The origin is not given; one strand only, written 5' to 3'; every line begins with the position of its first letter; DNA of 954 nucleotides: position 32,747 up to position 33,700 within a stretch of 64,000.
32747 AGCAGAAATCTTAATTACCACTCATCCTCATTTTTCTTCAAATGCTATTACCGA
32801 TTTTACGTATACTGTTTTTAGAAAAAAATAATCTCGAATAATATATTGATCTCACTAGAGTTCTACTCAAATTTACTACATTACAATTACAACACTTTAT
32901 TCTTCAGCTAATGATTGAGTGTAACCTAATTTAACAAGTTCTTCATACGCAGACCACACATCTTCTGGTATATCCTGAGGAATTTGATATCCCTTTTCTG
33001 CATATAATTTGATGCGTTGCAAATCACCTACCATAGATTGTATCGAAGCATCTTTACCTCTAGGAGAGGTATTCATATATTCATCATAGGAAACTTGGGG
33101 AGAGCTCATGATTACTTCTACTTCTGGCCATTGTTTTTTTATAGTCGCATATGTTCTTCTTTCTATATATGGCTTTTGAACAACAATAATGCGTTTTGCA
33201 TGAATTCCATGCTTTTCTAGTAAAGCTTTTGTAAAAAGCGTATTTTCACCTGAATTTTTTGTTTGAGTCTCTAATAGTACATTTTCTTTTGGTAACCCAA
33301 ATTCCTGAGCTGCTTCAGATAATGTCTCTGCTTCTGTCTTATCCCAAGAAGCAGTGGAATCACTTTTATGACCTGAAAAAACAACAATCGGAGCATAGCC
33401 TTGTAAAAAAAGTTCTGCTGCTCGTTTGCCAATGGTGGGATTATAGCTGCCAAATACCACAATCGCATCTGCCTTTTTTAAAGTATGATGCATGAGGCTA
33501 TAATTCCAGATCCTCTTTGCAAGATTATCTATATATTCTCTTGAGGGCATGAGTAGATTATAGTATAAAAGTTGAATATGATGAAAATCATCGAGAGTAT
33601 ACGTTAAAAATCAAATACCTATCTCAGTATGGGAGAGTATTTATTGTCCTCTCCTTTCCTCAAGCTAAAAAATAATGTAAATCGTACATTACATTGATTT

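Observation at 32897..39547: Copper-homeostasis cassette bracketed by ~670-bp direct repeats (duplicated DUF218 gene, ~90% nt identity)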

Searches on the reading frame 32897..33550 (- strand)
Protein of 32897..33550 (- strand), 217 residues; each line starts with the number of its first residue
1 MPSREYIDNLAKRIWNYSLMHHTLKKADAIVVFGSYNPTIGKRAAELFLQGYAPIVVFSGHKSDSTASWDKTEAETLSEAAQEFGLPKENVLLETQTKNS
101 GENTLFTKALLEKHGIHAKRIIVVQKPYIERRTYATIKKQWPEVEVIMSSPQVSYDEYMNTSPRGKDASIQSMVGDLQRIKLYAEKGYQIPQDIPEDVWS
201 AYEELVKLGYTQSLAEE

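Call 5: search_protein_families(library=pfam, proteins=[window:32897-33550:-], max_evalue=0.01)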
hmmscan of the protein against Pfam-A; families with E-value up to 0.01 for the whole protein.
window:32897-33550:- (217 aa): 1 family
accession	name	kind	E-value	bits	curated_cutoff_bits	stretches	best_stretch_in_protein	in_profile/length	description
PF02698.23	DUF218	-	1.1e-15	58.2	27.6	1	28-147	1-106/133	DUF218 domain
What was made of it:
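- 32897..33570 (-): Repeat copy a: ydcF_a (DUF218) CDS 32897-33550 plus 20 bp upstream containing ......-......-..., a likely leaderless promoter. Pfam DUF218 E=1e-15 (call 5).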

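Call 9: find_encoding_contigs(protein=window:32897-33550:-, flank=10000, max_places=10)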
Protein window:32897-33550:- (217 aa): no gene with exactly this product is on record in the collection.

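Call 11: find_homologous_proteins(query=window:32897-33547:-, max_evalue=1e-10)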
Query window:32897-33547:- (216 aa): 1495 proteins with E <= 1e-10 among 1646 candidates; the best 120 are listed.
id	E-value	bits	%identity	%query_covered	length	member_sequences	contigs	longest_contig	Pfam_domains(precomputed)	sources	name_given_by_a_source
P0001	5.9e-139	478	100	100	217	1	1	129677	PF02698.24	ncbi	-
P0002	1.8e-124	431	90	100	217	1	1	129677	PF02698.24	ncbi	-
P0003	5.7e-106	371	78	97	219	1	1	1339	PF02698.24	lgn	-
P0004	2.0e-99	349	73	99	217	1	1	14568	PF02698.24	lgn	-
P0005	4.2e-99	348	72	98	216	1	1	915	PF02698.24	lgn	-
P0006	5.0e-98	345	71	96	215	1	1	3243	PF02698.24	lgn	-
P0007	8.9e-95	334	68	97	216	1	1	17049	PF02698.24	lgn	-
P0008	5.1e-94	332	70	96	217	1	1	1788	PF02698.24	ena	-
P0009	2.7e-93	329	75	90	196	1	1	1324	PF02698.24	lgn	-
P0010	5.1e-92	325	67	97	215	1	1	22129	PF02698.24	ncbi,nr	ncbi:YdcF family protein [Candidatus Berkelbacteria bacterium]|nr:YdcF family protein [Candidatus Be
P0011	2.3e-91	323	65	99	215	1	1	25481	PF02698.24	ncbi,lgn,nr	ncbi:MAG: YdcF family protein [bacterium]|nr:YdcF family protein [bacterium]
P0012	6.4e-91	322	65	96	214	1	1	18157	PF02698.24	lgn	-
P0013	3.6e-90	319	66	98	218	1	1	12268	PF02698.24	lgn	-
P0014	3.9e-89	316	63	96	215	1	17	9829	PF02698.24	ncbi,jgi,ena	-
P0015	1.1e-88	314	71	91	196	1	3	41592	PF02698.24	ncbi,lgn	-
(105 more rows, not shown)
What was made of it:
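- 32897..33570 (-): Equals P0001 at 100% (call 11).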

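Call 12: find_related_loci(query=window:32897-33547:-, collection=genome_contigs, flank=10000)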
Query window:32897-33547:- (216 aa) in genome_contigs; peptide patterns used: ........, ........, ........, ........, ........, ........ (x = any residue, [..] = any of these).
68 stretches matched a pattern; 22 encode a relative of the query (tblastn E <= 1e-3); 22 distinct loci.
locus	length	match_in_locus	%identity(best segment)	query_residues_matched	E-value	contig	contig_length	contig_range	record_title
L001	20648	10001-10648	50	6-215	1e-71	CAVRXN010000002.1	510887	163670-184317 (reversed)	MAG: uncultured bacterium isolate MFD02248.bin.2.6 genome assembly, contig: contig_41201, whole genome shotgun sequence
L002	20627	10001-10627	52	7-211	2e-71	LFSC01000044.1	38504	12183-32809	MAG: Clostridiaceae bacterium DTU079 scaffold13436, whole genome shotgun sequence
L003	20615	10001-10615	51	9-213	8e-67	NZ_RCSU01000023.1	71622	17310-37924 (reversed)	Pseudoflavitalea rhizosphaerae strain KACC 18655 Scaffold23, whole genome shotgun sequence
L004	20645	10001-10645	46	3-213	3e-66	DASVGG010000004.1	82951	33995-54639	MAG TPA_asm: Pyrinomonadaceae bacterium isolate SMAG_U2109 k141_714297, whole genome shotgun sequence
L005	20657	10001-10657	47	1-213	7e-66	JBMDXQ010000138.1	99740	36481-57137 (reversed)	MAG: Vicinamibacterales bacterium isolate FBaSoil0_16 FBaSoil0_contig138, whole genome shotgun sequence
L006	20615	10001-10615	49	10-214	4e-65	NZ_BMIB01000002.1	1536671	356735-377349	Filimonas zeae strain CGMCC 1.15290 sequence02, whole genome shotgun sequence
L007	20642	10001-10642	45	5-214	4e-64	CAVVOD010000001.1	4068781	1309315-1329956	MAG: uncultured Acidobacteriota bacterium isolate MFD04212.bin.1.190 genome assembly, contig: contig_44, whole genome sh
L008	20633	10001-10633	46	1-213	1e-62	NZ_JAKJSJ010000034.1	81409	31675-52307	Photobacterium makurazakiensis strain JAMM0395 JAMM0395_scaffold_25, whole genome shotgun sequence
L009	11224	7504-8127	48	6-215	1e-61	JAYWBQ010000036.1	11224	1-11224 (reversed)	MAG: Candidatus Paceibacterota bacterium isolate GL93_UP_metabat_156 GL93_UP_metabat_156_35, whole genome shotgun sequen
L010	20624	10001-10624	45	6-213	5e-62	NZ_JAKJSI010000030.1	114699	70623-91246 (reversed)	Photobacterium minamisatsumaniensis strain JAMM0388 JAMM0388_scaffold_20, whole genome shotgun sequence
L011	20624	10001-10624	44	6-213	7e-62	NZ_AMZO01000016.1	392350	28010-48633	Photobacterium marinum strain AK15 contig16, whole genome shotgun sequence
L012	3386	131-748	48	6-209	6e-60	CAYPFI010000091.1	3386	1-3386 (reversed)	MAG TPA_asm: uncultured Candidatus Saccharibacteria bacterium isolate binchicken_co398_170 genome assembly, contig: NODE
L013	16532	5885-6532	45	6-216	4e-60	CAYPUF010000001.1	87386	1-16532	MAG TPA_asm: uncultured Gammaproteobacteria bacterium isolate SRP093185_co1_134 genome assembly, contig: NODE_77_length_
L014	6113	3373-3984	48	6-211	2e-59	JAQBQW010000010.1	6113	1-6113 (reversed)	MAG: Parcubacteria group bacterium isolate RYN_383 scaffold_3378538, whole genome shotgun sequence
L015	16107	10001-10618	43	9-213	6e-59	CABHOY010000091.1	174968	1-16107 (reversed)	MAG: uncultured Flavihumibacter sp. isolate Flavihumibacter_sp_nbed43b010 genome assembly, contig: NODE_233_length_17496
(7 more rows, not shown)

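Call 13: find_encoding_contigs(protein=P0004, flank=10000, max_places=4)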
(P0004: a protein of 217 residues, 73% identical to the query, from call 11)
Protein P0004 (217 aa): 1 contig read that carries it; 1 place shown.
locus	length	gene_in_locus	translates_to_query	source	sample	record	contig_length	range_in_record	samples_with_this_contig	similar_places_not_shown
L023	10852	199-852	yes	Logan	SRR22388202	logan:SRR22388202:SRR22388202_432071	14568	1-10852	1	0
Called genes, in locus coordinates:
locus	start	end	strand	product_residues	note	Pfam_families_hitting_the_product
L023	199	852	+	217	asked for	PF02698:DUF218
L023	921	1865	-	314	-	-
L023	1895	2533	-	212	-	PF00027:cNMP_binding, PF13545:HTH_Crp_2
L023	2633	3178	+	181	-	-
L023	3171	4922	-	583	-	-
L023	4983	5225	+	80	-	-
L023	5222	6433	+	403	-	PF00817:IMS, PF21999:IMS_HHH_1 (faint), PF11799:IMS_C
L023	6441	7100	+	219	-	-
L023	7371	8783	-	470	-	PF00224:PK, PF02887:PK_C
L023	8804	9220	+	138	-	PF00293:NUDIX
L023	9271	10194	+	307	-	PF01636:APH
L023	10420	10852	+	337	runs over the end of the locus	-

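Call 14: find_encoding_contigs(protein=P0007, flank=10000, max_places=4)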
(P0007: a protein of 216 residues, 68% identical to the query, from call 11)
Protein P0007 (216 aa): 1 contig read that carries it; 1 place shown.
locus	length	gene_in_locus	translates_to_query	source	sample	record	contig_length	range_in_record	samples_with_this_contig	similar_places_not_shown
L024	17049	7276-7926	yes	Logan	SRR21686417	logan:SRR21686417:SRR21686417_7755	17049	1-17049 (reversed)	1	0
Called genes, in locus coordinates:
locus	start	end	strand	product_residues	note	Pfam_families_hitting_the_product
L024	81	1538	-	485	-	PF00749:tRNA-synt_1c, PF19269:Anticodon_2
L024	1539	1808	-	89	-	PF02021:UPF0102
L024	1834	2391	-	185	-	PF01245:Ribosomal_L19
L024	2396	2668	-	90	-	PF01016:Ribosomal_L27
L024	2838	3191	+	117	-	-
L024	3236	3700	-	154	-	PF00293:NUDIX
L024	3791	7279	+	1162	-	PF02811:PHP, PF07733:DNA_pol3_alpha, PF17657:DNA_pol3_finger, PF14579:HHH_6, PF01336:tRNA_anti-codon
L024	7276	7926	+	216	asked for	PF02698:DUF218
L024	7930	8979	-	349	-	PF00953:Glycos_transf_4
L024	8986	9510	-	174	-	PF00334:NDK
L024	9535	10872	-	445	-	PF00675:Peptidase_M16, PF05193:Peptidase_M16_C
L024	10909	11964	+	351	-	-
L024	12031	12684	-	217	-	-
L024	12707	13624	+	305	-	PF02899:Phage_int_SAM_1, PF13495:Phage_int_SAM_4, PF00589:Phage_integrase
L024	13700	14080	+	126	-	PF01250:Ribosomal_S6 (weak)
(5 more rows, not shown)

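Call 15: find_encoding_contigs(protein=P0015, flank=10000, max_places=4)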
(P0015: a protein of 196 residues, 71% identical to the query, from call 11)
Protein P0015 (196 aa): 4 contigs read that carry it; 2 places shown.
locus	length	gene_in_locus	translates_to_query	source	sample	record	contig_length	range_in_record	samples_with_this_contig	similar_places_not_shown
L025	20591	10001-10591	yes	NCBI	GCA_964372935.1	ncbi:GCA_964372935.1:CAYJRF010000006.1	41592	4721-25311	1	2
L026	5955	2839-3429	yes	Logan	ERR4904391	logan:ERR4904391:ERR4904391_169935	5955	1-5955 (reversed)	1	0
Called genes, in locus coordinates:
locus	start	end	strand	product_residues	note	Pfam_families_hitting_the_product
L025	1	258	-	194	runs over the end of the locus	PF01245:Ribosomal_L19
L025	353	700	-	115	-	-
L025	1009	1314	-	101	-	PF01016:Ribosomal_L27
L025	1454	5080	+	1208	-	PF02811:PHP, PF07733:DNA_pol3_alpha, PF17657:DNA_pol3_finger, PF14579:HHH_6, PF01336:tRNA_anti-codon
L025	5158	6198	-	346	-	-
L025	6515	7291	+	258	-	PF00636:Ribonuclease_3 (weak)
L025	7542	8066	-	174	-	PF03703:bPH_2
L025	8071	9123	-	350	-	PF00953:Glycos_transf_4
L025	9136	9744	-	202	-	PF00334:NDK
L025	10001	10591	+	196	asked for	PF02698:DUF218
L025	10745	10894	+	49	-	-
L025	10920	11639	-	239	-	-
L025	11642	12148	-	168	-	PF00085:Thioredoxin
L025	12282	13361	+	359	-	PF02604:PhdYeFM_antitox (weak)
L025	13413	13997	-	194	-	PF01569:PAP2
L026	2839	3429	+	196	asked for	PF02698:DUF218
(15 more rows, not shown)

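Call 16: find_encoding_contigs(protein=P0010, flank=10000, max_places=4)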
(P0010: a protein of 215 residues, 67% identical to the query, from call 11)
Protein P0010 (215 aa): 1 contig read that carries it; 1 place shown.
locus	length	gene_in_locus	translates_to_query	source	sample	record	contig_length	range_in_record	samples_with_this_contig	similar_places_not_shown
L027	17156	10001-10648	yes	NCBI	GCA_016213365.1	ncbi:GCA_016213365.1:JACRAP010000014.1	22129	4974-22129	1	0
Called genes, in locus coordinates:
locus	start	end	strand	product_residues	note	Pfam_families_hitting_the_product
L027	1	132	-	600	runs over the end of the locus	PF06480:FtsH_ext (weak), PF00004:AAA, PF17862:AAA_lid_3, PF01434:Peptidase_M41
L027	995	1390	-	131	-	PF04977:DivIC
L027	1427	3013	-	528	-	PF00932:LTD, PF00041:fn3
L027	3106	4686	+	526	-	PF13620:CarboxypepD_reg (weak), PF13715:CarbopepD_reg_2 (faint), PF08308:PEGA (faint), PF26550:Tricorn_2nd (faint), PF07676:PD40 (faint), PF26549:Tricorn_N (weak)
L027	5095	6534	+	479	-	PF12229:PG_binding_4 (faint), PF03734:YkuD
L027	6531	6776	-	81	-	PF02583:Trns_repr_metal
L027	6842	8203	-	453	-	PF00753:Lactamase_B, PF23023:Anti-Pycsar_Apyc1, PF12706:Lactamase_B_2, PF16661:Lactamase_B_6, PF10996:Beta-Casp, PF07521:RMMBL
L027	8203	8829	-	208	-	PF18306:LDcluster4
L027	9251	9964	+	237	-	-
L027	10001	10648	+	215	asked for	PF02698:DUF218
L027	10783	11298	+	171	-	-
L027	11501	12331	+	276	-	PF13489:Methyltransf_23 (weak), PF01209:Ubie_methyltran, PF13847:Methyltransf_31, PF08241:Methyltransf_11, PF08242:Methyltransf_12, PF13649:Methyltransf_25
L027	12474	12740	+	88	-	PF04226:Transgly_assoc (faint)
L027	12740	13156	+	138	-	PF02325:CCB3_YggT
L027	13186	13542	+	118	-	-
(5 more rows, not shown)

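Call 29: list_cluster_members(proteins=[P0001, P0002, P0121, P0122, P0124])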
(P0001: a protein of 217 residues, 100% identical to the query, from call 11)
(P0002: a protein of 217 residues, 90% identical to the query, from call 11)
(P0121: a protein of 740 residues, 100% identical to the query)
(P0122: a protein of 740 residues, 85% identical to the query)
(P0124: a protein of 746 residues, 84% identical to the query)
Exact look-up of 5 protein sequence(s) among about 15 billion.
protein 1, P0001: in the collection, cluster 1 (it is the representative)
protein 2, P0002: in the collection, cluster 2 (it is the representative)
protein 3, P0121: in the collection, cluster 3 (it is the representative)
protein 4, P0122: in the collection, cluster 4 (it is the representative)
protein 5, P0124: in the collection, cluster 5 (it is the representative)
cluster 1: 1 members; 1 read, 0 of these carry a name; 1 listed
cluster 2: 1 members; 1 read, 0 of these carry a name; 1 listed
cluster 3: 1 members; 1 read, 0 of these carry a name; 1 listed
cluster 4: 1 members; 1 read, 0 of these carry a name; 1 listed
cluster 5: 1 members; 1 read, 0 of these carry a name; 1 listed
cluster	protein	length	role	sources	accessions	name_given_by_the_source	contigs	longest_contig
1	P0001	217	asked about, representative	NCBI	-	-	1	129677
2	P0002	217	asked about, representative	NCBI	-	-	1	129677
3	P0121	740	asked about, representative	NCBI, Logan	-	-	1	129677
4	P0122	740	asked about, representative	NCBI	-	-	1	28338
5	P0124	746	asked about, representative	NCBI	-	-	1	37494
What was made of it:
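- The 129.7-kb NCBI contig runs through both copies with distinct variants (calls 11, 29).
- Tried and rejected: The source organism's name could not be retrieved (call 29).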

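Call 34: find_encoding_contigs(protein=P0003, flank=10000, max_places=4)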
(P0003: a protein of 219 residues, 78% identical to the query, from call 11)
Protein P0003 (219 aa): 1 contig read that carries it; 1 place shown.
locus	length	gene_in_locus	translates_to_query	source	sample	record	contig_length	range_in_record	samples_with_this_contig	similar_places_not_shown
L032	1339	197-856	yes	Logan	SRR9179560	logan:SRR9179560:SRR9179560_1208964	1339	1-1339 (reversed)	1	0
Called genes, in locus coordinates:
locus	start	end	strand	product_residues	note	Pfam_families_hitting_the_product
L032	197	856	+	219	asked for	PF02698:DUF218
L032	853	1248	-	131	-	-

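Call 56: search_protein_families(library=ncbifam, proteins=[window:32897-33550:-], max_evalue=0.001)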
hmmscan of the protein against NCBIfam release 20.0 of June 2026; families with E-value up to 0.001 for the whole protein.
window:32897-33550:- (217 aa): 0 families
